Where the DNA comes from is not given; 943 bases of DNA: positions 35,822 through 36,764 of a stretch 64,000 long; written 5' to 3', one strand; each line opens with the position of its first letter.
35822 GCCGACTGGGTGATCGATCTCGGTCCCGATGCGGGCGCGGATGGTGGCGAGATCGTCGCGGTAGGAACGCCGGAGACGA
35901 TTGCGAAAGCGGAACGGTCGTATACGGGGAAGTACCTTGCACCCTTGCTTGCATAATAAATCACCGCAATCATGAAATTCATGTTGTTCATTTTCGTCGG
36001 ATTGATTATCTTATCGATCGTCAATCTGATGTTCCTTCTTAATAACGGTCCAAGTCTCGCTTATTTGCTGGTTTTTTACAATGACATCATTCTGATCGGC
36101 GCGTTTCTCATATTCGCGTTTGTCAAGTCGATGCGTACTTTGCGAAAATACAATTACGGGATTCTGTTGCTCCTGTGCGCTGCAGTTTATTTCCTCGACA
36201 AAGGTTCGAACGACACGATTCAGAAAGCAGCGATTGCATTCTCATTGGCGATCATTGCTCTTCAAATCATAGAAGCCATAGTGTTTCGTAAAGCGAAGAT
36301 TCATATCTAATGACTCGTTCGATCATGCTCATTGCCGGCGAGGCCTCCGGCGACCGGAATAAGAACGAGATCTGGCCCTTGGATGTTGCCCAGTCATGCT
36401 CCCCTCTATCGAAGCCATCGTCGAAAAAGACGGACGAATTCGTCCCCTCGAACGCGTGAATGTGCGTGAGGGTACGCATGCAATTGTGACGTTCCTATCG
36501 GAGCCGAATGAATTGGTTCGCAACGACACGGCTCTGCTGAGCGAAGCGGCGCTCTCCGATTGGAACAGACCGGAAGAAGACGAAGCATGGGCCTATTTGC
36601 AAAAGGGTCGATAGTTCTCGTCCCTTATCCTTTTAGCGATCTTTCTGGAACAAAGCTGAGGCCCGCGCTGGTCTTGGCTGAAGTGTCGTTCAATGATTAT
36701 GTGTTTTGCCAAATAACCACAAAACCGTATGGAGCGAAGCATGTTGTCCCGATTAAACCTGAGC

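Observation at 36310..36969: MazF-type TA cassette inserted at the lpxB start, flanked by a diverged 48-bp direct duplication of the lpxB 5-prime end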

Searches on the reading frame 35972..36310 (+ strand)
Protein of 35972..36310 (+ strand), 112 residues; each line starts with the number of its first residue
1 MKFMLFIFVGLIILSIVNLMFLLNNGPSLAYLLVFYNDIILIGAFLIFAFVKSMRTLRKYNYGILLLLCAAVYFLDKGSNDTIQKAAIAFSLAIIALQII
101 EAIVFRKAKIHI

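Call 4: search_protein_families(library=pfam, proteins=[window:35972-36310:+], max_evalue=0.1)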
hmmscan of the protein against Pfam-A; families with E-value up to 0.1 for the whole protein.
window:35972-36310:+ (112 aa): 0 families

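Call 10: find_encoding_contigs(protein=window:35972-36310:+, flank=6000, max_places=10)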
Protein window:35972-36310:+ (112 aa): 3 contigs read that carry it; 3 places shown.
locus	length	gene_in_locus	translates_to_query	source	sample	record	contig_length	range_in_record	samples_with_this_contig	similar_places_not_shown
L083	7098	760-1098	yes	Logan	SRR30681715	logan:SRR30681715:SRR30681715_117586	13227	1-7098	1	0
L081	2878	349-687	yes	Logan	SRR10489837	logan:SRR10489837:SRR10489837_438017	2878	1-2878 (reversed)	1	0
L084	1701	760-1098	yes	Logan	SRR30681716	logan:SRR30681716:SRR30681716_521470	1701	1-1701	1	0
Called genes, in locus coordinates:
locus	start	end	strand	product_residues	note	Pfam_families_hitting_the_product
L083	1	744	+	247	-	?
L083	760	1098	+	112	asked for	-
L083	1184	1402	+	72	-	-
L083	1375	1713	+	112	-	PF02452:PemK_toxin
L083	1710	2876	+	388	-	PF02684:LpxB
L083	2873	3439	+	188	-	PF04028:DUF374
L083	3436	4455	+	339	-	PF02606:LpxK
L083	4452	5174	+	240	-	PF00117:GATase, PF07722:Peptidase_C26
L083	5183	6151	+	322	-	PF02574:S-methyl_trans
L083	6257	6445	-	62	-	PF07432:Hc1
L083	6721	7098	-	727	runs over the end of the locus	-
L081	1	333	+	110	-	?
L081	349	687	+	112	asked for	-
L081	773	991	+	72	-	-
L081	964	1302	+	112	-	PF02452:PemK_toxin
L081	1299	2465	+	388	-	PF02684:LpxB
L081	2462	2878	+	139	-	?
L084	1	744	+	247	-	?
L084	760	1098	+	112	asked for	-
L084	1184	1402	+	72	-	-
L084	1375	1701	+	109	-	?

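Call 23: find_homologous_proteins(query=window:35972-36310:+, max_evalue=0.001)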
Query window:35972-36310:+ (112 aa): 1 proteins with E <= 0.001 among 17 candidates.
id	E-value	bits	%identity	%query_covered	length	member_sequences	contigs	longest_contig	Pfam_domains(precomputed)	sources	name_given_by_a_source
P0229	1.9e-59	216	100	100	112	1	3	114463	-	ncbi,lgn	-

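Call 24: search_protein_families(library=ncbifam, proteins=[window:35972-36310:+], max_evalue=0.1)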
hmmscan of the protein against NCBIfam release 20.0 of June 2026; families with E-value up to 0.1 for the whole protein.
window:35972-36310:+ (112 aa): 0 families

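Call 25: search_protein_families(library=padloc, proteins=[window:35972-36310:+], max_evalue=0.1)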
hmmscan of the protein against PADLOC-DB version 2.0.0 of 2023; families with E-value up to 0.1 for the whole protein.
window:35972-36310:+ (112 aa): 0 families

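Call 41: search_protein_representatives(protein=window:35972-36310:+)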
Query: 112 residues. Proteins with E-value up to 0.001 (for the whole library): 2; up to 1e-10: 1; up to 1e-30: 1. The best 2 are listed.
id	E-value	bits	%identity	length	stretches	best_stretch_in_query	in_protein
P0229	6.1e-60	216.1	100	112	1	1-112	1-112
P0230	1.4e-05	41.6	35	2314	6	35-74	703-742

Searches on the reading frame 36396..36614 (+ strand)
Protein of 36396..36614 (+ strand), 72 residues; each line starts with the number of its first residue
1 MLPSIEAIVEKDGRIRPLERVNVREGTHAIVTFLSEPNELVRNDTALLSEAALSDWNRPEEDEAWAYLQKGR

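Call 4: search_protein_families(library=pfam, proteins=[window:36396-36614:+], max_evalue=0.1)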
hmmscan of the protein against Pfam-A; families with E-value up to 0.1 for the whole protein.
window:36396-36614:+ (72 aa): 1 family
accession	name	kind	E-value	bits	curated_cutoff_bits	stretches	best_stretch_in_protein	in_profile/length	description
PF01954.22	AF2212-like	-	0.0069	17.2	21.6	1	5-32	5-31/59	AF2212-like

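Call 24: search_protein_families(library=ncbifam, proteins=[window:36396-36614:+], max_evalue=0.1)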
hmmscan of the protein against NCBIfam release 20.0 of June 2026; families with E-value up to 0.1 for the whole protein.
window:36396-36614:+ (72 aa): 0 families

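Call 25: search_protein_families(library=padloc, proteins=[window:36396-36614:+], max_evalue=0.1)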
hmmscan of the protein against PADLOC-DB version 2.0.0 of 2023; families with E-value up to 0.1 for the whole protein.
window:36396-36614:+ (72 aa): 0 families

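Call 80: search_protein_families(library=pfam, alignment_id=A3, max_evalue=0.01)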
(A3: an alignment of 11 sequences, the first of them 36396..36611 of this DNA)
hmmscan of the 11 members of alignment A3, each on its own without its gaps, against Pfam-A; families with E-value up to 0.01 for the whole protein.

A. member 1, window:36396-36611:+ (72 aa): 1 family
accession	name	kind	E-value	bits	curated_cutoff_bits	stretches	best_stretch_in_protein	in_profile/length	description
PF01954.22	AF2212-like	-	0.0069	17.2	21.6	1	5-32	5-31/59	AF2212-like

B. families by the number of members that match (of 11 scanned): 1 family
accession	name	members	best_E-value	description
PF01954.22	AF2212-like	2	0.0069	AF2212-like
